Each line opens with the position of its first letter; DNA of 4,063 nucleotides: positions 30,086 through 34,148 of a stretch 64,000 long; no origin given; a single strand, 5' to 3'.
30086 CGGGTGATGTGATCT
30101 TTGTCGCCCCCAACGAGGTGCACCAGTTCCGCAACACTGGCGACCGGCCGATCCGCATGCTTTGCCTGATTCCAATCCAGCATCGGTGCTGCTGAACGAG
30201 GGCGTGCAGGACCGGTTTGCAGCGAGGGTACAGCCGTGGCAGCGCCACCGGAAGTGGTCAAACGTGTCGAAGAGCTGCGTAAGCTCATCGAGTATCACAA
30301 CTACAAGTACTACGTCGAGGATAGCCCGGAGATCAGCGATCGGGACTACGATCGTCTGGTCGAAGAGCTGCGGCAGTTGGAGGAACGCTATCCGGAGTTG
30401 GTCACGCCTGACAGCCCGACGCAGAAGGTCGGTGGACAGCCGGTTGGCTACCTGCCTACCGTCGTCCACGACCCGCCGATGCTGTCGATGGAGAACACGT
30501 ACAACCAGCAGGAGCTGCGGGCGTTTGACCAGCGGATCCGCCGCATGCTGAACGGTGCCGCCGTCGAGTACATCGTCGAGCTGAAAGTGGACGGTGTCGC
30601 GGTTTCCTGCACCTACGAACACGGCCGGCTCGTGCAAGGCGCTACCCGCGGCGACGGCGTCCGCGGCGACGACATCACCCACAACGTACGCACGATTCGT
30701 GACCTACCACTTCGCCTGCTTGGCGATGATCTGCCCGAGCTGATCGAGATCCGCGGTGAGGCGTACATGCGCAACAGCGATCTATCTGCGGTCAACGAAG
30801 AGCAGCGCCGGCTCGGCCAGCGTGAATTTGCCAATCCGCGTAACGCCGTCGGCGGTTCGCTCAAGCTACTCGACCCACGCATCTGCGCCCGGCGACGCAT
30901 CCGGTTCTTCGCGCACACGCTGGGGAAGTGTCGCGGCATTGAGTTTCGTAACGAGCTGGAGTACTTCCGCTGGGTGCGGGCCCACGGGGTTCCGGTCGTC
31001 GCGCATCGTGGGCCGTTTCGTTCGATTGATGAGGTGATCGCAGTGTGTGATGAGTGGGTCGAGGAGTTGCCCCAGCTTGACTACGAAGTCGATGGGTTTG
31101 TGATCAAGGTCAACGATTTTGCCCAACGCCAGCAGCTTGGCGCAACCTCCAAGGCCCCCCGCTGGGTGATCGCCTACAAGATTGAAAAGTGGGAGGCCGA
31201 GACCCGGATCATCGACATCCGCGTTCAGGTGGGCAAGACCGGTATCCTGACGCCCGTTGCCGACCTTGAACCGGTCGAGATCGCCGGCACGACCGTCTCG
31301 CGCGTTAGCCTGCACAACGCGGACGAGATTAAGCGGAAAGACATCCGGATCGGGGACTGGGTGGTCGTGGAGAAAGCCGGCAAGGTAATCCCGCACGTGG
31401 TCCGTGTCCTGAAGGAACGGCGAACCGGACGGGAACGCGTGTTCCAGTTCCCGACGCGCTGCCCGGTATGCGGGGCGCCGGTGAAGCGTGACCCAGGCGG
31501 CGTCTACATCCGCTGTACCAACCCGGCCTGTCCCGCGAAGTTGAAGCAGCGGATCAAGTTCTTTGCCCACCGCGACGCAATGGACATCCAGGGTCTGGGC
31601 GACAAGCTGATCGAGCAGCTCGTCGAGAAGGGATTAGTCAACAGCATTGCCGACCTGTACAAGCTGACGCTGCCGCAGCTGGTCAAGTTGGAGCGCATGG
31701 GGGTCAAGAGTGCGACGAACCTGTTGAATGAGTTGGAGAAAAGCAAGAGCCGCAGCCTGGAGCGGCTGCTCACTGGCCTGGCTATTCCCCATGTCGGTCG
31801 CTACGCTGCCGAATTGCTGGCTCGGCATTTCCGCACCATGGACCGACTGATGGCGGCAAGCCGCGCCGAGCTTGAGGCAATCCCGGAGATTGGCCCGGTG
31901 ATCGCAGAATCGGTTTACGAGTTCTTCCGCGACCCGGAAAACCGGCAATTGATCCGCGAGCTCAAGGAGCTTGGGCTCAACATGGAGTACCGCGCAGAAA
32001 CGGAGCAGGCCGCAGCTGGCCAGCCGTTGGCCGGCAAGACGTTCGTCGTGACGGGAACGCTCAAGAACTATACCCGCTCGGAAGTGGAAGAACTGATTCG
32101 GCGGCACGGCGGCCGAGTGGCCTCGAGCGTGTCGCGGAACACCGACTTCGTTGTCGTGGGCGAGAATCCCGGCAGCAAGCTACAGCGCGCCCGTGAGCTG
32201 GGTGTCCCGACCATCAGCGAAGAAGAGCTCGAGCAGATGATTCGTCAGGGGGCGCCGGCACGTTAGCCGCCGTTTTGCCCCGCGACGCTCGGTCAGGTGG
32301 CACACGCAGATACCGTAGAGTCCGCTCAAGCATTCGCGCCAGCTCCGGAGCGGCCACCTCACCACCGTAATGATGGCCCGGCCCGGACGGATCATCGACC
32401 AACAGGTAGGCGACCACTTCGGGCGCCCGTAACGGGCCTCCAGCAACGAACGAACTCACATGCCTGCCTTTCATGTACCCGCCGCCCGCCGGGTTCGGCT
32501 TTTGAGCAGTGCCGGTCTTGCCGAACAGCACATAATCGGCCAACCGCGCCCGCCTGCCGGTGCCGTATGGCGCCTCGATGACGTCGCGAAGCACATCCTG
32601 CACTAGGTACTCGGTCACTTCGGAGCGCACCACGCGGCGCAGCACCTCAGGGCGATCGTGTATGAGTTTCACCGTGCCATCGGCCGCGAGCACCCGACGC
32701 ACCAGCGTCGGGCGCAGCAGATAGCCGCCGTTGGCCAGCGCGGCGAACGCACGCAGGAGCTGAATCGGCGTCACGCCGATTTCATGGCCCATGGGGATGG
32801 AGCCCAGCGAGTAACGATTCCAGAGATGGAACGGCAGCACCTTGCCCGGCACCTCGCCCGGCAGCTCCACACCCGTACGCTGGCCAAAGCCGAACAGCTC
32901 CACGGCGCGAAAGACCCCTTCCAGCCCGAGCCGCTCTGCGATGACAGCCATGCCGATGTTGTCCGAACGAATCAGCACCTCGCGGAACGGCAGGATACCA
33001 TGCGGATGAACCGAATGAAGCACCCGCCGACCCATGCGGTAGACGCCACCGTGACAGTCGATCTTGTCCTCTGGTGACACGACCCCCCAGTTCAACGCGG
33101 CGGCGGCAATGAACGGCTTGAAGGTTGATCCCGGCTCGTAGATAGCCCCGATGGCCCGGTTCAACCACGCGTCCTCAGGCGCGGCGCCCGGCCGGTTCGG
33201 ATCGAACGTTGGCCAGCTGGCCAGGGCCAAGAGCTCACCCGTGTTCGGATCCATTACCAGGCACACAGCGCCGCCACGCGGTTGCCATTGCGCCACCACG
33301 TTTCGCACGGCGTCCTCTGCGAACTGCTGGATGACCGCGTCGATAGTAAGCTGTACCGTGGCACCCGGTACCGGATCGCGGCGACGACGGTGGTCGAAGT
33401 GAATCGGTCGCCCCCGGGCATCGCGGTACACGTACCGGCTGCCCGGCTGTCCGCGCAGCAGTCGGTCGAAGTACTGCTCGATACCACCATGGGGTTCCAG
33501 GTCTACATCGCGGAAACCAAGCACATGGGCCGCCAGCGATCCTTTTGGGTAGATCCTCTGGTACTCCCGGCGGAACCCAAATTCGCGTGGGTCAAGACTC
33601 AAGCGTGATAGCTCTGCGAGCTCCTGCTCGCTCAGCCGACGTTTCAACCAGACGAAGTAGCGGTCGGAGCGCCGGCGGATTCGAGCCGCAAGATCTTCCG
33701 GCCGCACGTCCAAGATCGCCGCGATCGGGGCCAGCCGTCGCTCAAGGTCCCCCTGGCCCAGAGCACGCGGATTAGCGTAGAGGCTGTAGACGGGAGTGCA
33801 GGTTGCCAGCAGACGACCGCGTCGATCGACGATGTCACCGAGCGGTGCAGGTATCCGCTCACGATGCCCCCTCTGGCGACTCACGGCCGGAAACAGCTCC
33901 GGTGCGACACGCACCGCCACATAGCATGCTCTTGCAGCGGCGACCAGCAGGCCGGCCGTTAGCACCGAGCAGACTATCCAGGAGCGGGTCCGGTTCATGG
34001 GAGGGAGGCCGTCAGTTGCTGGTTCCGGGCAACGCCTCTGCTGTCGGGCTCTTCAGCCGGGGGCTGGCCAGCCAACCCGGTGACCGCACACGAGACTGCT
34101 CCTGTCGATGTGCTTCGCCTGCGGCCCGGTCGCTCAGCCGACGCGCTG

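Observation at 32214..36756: Minimal dcw fragment rsmH - LysM protein - ftsL-like - PBP(ftsI-like), ending convergently on ligA, with a LysM linker protein inserted where none is expected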

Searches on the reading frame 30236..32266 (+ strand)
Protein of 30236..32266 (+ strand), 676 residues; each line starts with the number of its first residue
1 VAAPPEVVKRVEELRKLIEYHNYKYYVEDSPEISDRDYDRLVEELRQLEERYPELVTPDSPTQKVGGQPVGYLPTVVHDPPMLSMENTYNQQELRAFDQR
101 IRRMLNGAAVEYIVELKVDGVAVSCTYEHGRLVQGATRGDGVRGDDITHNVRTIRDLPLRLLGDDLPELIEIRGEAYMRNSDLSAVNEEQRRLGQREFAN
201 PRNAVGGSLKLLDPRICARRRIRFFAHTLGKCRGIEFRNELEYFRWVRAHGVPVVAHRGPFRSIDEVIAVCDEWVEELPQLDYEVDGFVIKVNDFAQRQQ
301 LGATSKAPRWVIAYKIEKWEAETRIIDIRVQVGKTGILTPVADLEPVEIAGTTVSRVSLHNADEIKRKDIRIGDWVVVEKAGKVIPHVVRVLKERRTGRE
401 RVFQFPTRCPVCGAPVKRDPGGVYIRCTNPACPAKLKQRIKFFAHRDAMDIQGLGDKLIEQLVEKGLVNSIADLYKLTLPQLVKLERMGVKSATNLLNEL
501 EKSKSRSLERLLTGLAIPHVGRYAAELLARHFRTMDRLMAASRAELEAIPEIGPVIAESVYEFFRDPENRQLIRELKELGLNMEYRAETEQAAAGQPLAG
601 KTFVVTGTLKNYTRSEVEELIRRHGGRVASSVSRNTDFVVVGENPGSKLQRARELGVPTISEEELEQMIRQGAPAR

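Call 4: search_protein_families(library=pfam, proteins=[window:30236-32266:+], max_evalue=0.1)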
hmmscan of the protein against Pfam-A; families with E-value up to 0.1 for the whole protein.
window:30236-32266:+ (676 aa): 16 families
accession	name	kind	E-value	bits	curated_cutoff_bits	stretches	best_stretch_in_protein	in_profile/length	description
PF01653.23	DNA_ligase_aden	-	1.2e-81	274.5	27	1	74-316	5-250/253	NAD-dependent DNA ligase adenylation domain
PF03120.22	DNA_ligase_OB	-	1.3e-34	118.3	32.9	1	322-399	1-78/79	NAD-dependent DNA ligase OB-fold domain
PF12826.13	HHH_2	-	9.9e-25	86.9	27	1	510-573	1-64/64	Helix-hairpin-helix motif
PF00533.33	BRCT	-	6e-18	65.3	21.3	1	597-669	5-78/78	BRCA1 C Terminus (BRCT) domain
PF14520.12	HHH_5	-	9.2e-15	55.3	27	2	448-502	4-57/57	Helix-hairpin-helix domain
PF03119.21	DNA_ligase_ZBD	-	5.5e-10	39.4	25.8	1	408-434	1-27/27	NAD-dependent DNA ligase C4 zinc finger domain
PF22745.1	Nlig-Ia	-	1e-08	36.1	27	1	7-57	2-52/92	DNA ligase-like, N-terminal NAD+-binding domain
PF00633.29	HHH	-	1.1e-06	28.6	24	1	536-563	3-30/30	Helix-hairpin-helix motif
PF12738.14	PTCB-BRCT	-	1.6e-06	28.4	22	1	605-661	5-60/63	twin BRCT domain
PF16589.12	BRCT_2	-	2.8e-05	24.8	27.3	1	598-663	3-68/86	BRCT domain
PF14716.13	HHH_8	-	0.0048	17.7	30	0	541-564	45-68/73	Helix-hairpin-helix domain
PF09297.16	Zn_ribbon_NUD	-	0.032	14.4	24.8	1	409-432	6-27/32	NADH pyrophosphatase zinc ribbon domain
PF15682.10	Mustang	-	0.04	14.2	27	1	356-410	20-69/75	Musculoskeletal, temporally activated-embryonic nuclear protein 1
PF09414.15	RNA_ligase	-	0.05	14.2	27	0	111-185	2-80/171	RNA ligase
PF13076.11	Fur_reg_FbpA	-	0.06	13.4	22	0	457-483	4-31/36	Fur-regulated basic protein A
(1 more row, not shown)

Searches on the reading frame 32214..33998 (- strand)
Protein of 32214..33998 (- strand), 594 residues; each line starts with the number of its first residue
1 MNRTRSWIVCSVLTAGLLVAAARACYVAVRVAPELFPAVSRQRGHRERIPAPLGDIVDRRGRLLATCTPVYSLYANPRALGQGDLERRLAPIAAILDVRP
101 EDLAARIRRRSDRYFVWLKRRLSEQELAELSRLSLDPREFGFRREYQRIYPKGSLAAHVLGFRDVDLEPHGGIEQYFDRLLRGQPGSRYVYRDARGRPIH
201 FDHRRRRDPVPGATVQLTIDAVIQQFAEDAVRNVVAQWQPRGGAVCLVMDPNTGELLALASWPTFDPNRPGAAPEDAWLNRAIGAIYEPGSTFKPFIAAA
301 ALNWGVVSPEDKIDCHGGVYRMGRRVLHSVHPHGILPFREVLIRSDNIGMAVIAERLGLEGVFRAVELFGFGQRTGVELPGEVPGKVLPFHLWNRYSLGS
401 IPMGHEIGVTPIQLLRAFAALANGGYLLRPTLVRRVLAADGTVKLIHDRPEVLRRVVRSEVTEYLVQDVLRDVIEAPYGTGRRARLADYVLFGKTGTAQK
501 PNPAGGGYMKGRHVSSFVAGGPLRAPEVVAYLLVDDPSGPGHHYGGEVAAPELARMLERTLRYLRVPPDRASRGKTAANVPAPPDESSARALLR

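Call 4: search_protein_families(library=pfam, proteins=[window:32214-33998:-], max_evalue=0.1)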
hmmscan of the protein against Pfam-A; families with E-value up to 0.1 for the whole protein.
window:32214-33998:- (594 aa): 3 families
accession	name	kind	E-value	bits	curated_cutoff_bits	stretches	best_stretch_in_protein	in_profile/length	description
PF00905.27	Transpeptidase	-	3.9e-61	207.3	22.1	1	245-555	2-296/299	Penicillin binding protein transpeptidase domain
PF03717.20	PBP_dimer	-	6.1e-21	76.1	24.4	2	49-161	2-121/180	Penicillin-binding Protein dimerisation domain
PF21922.1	PBP_dimer_2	-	3.7e-05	24.3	27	1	145-187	22-63/83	Penicillin binding protein A dimerisation domain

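Call 5: search_protein_families(library=ncbifam, proteins=[window:32214-33998:-], max_evalue=0.1)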
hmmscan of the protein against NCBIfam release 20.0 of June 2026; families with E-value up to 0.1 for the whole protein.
window:32214-33998:- (594 aa): 26 families (the best 25 are shown)
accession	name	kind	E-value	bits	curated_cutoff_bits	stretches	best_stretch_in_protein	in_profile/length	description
TIGR02214.1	spoVD_pbp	equivalog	1.1e-103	347.7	688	1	18-576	14-570/636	stage V sporulation protein D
TIGR03423.1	pbp2_mrdA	equivalog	9.6e-87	291.9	455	2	172-560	188-590/593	penicillin-binding protein 2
NF053573.1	PBP2_PenA_Neis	exception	3.3e-81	273.6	1105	1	46-569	68-569/572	peptidoglycan D,D-transpeptidase PBP2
NF011685.0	PRK15105.1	subfamily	4.6e-66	223.6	737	1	8-578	26-575/588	peptidoglycan glycosyltransferase FtsI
NF038271.1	strep_PBP2X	exception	4.5e-35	121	1050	1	141-553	176-609/750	penicillin-binding protein PBP2X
NF051842.1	PBP4_5_Efaec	equivalog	7.2e-30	103.9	700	1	51-499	163-614/668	penicillin-binding protein PBP4(5)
NF008061.0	PRK10795.1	equivalog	9.8e-30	103.7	962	2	172-499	210-550/634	peptidoglycan DD-transpeptidase MrdA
TIGR02074.1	PBP_1a_fam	subfamily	5.4e-28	98.1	508.75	1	212-500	223-485/535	PBP1A family penicillin-binding protein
NF051885.1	tranpepglycosPbpC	equivalog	3.1e-17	62.4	900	1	211-500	290-546/632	multimodular transpeptidase-transglycosylase PbpC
NF038278.1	strep_PBP2B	exception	3.7e-10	38.9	975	2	368-500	482-618/678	penicillin-binding protein PBP2B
TIGR02073.1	PBP_1c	equivalog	3.9e-10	39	494.2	1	211-498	239-494/728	penicillin-binding protein 1C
NF038276.1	strep_PBP2A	exception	1e-09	37.3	1100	1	279-499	384-580/716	penicillin-binding protein PBP2A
NF038274.1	strep_PBP1B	exception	1.6e-09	36.7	1225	1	212-498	344-612/745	penicillin-binding protein PBP1B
TIGR02071.1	PBP_1b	equivalog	2.7e-09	35.7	717.75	2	407-499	546-635/729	penicillin-binding protein 1B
NF038272.1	strep_PBP1A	exception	1.3e-08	33.6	1075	1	408-499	475-560/658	penicillin-binding protein PBP1A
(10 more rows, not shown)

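Call 7: find_encoding_contigs(protein=window:32214-33998:-, flank=10000, max_places=6)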
Protein window:32214-33998:- (594 aa): 3 contigs read that carry it; 1 place shown.
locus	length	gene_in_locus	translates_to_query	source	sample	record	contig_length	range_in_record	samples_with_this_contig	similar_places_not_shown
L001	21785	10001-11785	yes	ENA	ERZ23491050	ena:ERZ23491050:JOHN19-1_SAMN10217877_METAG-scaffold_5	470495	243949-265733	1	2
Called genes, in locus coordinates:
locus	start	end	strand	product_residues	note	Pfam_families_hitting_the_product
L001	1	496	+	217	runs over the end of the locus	PF00753:Lactamase_B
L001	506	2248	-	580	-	PF16697:Yop-YscD_cpl, PF00498:FHA, PF01590:GAF, PF13185:GAF_2, PF13492:GAF_3 (weak), PF02518:HATPase_c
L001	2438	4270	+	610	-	PF02225:PA, PF04389:Peptidase_M28, PF01546:Peptidase_M20 (weak), PF00595:PDZ (weak), PF13180:PDZ_2, PF17820:PDZ_6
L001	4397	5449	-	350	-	PF02547:Queuosine_synth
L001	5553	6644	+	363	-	PF13439:Glyco_transf_4, PF13579:Glyco_trans_4_4, PF20706:GT4-conflict, PF00534:Glycos_transf_1, PF13692:Glyco_trans_1_4, PF13524:Glyco_trans_1_2 (weak)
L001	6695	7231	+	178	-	-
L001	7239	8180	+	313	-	PF01795:Methyltransf_5, PF13847:Methyltransf_31 (weak), PF13649:Methyltransf_25 (weak)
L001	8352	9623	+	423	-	PF01476:LysM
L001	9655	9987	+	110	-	-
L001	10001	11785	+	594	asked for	PF03717:PBP_dimer, PF00905:Transpeptidase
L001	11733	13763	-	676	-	PF22745:Nlig-Ia, PF01653:DNA_ligase_aden, PF03120:OB_DNA_ligase, PF03119:DNA_ligase_ZBD, PF14520:HHH_5 (weak), PF12826:HHH_2, PF00633:HHH (weak), PF00533:BRCT, +1 more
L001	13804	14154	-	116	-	PF12973:Cupin_7 (weak), PF00190:Cupin_1 (faint), PF02311:AraC_binding, PF07883:Cupin_2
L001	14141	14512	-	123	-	-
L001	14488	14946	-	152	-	PF00334:NDK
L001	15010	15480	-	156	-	PF14464:Prok-JAB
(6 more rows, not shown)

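Call 8: find_related_loci(query=window:32214-33998:-, collection=genome_contigs, flank=8000)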
Query window:32214-33998:- (594 aa) in genome_contigs; peptide patterns used: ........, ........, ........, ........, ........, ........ (x = any residue, [..] = any of these).
191 stretches matched a pattern; 145 encode a relative of the query (tblastn E <= 1e-3); the best 80 are kept; 80 distinct loci.
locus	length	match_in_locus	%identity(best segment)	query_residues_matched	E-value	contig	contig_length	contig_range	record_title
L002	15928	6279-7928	38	3-566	2e-108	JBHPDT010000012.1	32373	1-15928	Candidatus Omnitrophota bacterium isolate SAG AM-311-C11 NODE_12_length_32373_cov_31.547002, whole genome shotgun sequen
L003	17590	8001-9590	39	22-569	2e-107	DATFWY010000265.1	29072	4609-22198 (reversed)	MAG TPA_asm: Blastocatellia bacterium isolate SMAG_U9503 k141_15550909, whole genome shotgun sequence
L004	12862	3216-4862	40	5-570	4e-107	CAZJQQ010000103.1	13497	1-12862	MAG TPA_asm: uncultured Clostridia bacterium isolate SRP119689_co1_191 genome assembly, contig: NODE_6661_length_13497_c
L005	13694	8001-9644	39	5-570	7e-107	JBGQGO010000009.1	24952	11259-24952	MAG: Blastocatellia bacterium isolate OBJ2_061818_090_26 k141_553006_length_24952_cov_23.1724, whole genome shotgun sequ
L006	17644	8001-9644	39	5-570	1e-105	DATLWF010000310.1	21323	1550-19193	MAG TPA_asm: Blastocatellia bacterium isolate SMAG_U13211 k141_196915, whole genome shotgun sequence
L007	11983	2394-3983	41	54-588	2e-105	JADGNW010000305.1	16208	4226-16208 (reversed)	MAG: Blastocatellia bacterium isolate Chersky_418 k127_10909060, whole genome shotgun sequence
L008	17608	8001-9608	39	17-570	3e-104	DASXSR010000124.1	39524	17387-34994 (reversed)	MAG TPA_asm: Blastocatellia bacterium isolate SMAG_U4671 k141_3265427, whole genome shotgun sequence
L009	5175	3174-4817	38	5-570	1e-103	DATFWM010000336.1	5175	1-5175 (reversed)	MAG TPA_asm: Blastocatellia bacterium isolate SMAG_U9490 k141_16654474, whole genome shotgun sequence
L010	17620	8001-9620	39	23-580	3e-103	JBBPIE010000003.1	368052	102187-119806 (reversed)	MAG: Candidatus Onstottus arcticum isolate BPF1-18-20_bin_3 NODE_4_length_368052_cov_43.311407, whole genome shotgun seq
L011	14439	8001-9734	38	5-587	3e-103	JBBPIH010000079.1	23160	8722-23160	MAG: Acidobacteriota bacterium isolate BPF2-12-14_bin_2 NODE_89_length_23160_cov_28.893573, whole genome shotgun sequenc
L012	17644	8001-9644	39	5-570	4e-103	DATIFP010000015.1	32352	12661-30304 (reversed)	MAG TPA_asm: Blastocatellia bacterium isolate SMAG_U16398 k141_2501463, whole genome shotgun sequence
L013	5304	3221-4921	37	2-573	3e-103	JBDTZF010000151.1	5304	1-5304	MAG: Verrucomicrobiota bacterium isolate cluster4_bin.16 NODE_61215_length_5304_cov_4.686226, whole genome shotgun seque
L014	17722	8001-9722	36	3-580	4e-103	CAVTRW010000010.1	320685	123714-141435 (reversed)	MAG: uncultured Verrucomicrobiae bacterium isolate MFD00822.bin.2.98 genome assembly, contig: contig_67094, whole genome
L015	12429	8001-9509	37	54-570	1e-101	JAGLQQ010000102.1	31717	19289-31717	MAG: Candidatus Omnitrophota bacterium isolate RS_8_62 ROV157_8.bin.62.fa_102, whole genome shotgun sequence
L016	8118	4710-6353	39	5-570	9e-102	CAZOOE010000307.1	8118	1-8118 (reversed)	MAG TPA_asm: uncultured Clostridia bacterium isolate SRP273308_co1_75 genome assembly, contig: NODE_13831_length_8118_co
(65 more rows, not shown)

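Call 61: search_solved_structures(query=window:32214-33998:-, max_evalue=1e-20)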
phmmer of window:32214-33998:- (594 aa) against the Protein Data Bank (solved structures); distinct sequences matched with E-value up to 1e-20: 71 (the best 60 are shown).
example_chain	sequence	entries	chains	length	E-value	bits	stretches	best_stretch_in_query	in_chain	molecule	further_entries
6r40_A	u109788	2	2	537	2.6e-83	283.9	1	48-584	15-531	Peptidoglycan D,D-transpeptidase FtsI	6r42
25hr_B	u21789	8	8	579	5.1e-83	282.9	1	47-584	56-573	Peptidoglycan D,D-transpeptidase FtsI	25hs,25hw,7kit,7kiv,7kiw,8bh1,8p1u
4wek_A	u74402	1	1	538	5.6e-83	282.8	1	48-584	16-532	Penicillin-binding protein 3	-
6un1_A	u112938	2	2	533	6.3e-83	282.6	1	48-584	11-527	Peptidoglycan D,D-transpeptidase FtsI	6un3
4fsf_A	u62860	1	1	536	7.1e-83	282.5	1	48-584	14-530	Penicillin-binding protein 3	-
4l0l_A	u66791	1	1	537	7.2e-83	282.5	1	48-584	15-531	Penicillin-binding protein 3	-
3pbn_A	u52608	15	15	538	7.2e-83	282.4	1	48-584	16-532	Penicillin-binding protein 3 | Cell division protein FtsI [Peptidoglycan synthetase] | Peptidoglycan D,D-transpeptidase FtsI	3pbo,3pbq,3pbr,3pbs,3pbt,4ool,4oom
6hzr_A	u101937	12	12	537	8.1e-83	282.3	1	48-584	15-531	Peptidoglycan D,D-transpeptidase FtsI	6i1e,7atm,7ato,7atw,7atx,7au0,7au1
6hr4_A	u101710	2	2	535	8.2e-83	282.3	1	48-584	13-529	Peptidoglycan D,D-transpeptidase FtsI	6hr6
3oc2_A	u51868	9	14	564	8.5e-83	282.2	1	48-584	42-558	Penicillin-binding protein 3 | Cell division protein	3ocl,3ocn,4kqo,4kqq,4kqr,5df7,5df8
7onk_A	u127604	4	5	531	1.1e-82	281.8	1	48-575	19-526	Peptidoglycan D,D-transpeptidase FtsI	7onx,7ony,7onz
9fz7_A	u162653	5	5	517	1.8e-82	281.1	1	48-570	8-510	Peptidoglycan D,D-transpeptidase FtsI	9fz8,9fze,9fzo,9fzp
6r3x_A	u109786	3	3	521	1.9e-82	281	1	48-570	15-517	Peptidoglycan D,D-transpeptidase FtsI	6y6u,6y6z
6hr9_A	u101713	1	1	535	3.1e-82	280.4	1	48-584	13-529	Peptidoglycan D,D-transpeptidase FtsI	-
3equ_A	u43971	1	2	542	5.5e-75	256.4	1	46-578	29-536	Penicillin-binding protein 2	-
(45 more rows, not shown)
